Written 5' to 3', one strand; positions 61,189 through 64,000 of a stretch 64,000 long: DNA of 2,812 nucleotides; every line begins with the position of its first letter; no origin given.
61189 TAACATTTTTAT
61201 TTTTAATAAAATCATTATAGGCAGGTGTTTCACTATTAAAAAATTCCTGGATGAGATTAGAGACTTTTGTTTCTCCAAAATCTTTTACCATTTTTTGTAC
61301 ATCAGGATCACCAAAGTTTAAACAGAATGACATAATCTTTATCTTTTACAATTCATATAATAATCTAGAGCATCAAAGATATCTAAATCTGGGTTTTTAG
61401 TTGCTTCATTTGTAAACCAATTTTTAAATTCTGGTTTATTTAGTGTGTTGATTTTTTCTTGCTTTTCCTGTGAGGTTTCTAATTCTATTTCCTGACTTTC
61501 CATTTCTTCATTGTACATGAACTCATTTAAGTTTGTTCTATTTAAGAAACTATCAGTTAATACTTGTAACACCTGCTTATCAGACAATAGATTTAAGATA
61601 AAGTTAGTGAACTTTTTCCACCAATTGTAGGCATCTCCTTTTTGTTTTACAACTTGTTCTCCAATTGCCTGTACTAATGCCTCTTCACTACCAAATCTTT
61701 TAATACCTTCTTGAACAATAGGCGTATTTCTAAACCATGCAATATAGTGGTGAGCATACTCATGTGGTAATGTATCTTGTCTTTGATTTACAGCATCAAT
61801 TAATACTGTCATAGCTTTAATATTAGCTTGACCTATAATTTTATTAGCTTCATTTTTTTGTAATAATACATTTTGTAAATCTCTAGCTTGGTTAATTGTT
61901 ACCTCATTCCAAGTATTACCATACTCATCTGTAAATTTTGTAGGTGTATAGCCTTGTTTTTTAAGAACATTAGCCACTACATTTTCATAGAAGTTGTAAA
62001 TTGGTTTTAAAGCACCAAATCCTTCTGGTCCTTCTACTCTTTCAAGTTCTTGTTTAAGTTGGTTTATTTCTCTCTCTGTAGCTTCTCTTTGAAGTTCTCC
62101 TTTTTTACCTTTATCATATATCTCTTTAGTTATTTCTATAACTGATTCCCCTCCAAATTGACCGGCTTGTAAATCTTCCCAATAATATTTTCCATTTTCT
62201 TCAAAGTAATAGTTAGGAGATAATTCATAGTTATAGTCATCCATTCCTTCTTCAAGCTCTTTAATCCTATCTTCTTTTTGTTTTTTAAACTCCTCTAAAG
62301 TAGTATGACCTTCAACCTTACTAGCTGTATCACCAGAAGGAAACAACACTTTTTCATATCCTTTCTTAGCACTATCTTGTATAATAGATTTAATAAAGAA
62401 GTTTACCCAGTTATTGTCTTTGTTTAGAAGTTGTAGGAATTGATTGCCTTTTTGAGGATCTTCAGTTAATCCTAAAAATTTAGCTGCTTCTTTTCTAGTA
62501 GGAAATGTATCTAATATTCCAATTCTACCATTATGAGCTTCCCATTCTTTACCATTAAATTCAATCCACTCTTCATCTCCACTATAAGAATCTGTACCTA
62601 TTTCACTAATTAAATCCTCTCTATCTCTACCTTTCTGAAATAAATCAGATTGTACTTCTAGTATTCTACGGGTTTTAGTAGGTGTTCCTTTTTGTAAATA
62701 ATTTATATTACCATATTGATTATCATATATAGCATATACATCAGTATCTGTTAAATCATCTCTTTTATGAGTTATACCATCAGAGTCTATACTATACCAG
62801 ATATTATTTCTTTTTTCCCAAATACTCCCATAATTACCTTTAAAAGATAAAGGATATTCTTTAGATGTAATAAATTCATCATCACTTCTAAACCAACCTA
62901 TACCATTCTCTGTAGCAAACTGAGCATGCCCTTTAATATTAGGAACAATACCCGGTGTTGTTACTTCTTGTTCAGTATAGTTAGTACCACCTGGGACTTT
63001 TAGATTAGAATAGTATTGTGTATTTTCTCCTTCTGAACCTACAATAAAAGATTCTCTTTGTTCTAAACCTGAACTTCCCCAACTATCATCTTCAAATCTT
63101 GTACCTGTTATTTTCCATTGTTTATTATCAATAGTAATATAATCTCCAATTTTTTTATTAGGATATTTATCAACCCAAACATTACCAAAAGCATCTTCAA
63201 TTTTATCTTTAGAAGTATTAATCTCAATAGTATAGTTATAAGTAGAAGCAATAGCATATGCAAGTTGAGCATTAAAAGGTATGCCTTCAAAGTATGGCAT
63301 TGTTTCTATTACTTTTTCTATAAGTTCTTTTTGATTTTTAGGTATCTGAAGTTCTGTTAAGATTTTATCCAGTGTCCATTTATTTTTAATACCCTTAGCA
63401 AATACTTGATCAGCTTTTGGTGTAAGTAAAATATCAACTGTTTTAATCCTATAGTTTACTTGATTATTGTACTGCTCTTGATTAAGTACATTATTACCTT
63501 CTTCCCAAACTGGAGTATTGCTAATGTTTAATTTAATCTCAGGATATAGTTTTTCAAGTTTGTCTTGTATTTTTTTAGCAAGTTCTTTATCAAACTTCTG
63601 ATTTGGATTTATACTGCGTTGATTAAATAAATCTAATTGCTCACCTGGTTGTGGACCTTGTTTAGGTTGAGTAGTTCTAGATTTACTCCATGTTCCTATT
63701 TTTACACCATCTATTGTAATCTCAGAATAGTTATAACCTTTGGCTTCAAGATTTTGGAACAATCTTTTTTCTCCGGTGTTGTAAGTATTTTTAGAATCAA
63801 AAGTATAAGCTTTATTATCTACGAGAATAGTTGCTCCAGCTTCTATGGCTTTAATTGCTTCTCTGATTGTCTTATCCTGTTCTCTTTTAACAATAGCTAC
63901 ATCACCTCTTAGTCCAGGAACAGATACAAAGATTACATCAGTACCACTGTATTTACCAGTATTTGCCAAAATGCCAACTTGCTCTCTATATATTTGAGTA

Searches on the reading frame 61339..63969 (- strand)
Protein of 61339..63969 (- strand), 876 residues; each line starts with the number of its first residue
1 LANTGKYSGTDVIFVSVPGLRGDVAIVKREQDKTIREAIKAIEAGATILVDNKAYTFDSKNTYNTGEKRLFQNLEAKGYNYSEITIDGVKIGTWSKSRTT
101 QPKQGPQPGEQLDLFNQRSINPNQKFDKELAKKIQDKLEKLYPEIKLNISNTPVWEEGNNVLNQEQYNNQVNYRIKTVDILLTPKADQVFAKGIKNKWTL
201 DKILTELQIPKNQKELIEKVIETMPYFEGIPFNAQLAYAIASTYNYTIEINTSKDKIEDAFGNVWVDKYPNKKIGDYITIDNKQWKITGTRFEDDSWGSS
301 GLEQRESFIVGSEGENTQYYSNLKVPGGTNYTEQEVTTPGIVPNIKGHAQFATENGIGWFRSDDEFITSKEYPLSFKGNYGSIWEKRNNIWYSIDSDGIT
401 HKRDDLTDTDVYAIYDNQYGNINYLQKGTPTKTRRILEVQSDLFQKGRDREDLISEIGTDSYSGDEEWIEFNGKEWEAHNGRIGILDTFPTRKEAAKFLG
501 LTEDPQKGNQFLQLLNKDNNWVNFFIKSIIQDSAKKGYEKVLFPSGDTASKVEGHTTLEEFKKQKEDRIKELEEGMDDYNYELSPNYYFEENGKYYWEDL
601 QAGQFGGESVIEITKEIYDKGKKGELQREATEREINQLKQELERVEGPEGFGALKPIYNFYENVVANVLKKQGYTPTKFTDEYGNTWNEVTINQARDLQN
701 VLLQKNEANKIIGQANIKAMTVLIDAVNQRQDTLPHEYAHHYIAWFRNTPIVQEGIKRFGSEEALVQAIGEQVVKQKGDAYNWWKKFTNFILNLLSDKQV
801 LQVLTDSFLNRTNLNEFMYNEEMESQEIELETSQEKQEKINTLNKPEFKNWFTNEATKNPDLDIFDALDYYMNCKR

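Call 14: search_protein_families(library=phrogs, proteins=[window:61339-63969:-], max_evalue=0.001)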
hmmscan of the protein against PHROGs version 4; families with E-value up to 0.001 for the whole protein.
window:61339-63969:- (876 aa): 0 families

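Call 20: search_protein_families(library=pfam, proteins=[window:61339-63969:-], max_evalue=0.001)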
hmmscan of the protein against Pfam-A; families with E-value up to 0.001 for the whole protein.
window:61339-63969:- (876 aa): 0 families

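Call 77: search_solved_structures(query=window:61339-63969:-, max_evalue=1)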
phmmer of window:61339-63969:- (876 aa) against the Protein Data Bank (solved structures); distinct sequences matched with E-value up to 1: 3.
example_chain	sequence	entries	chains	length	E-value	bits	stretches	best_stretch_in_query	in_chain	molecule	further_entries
3mr1_A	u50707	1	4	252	0.59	11.4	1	366-450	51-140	Methionine aminopeptidase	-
3mx6_A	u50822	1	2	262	0.64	11.3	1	366-449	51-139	Methionine aminopeptidase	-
5myj_BG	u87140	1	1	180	0.81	11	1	174-246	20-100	50S ribosomal protein L5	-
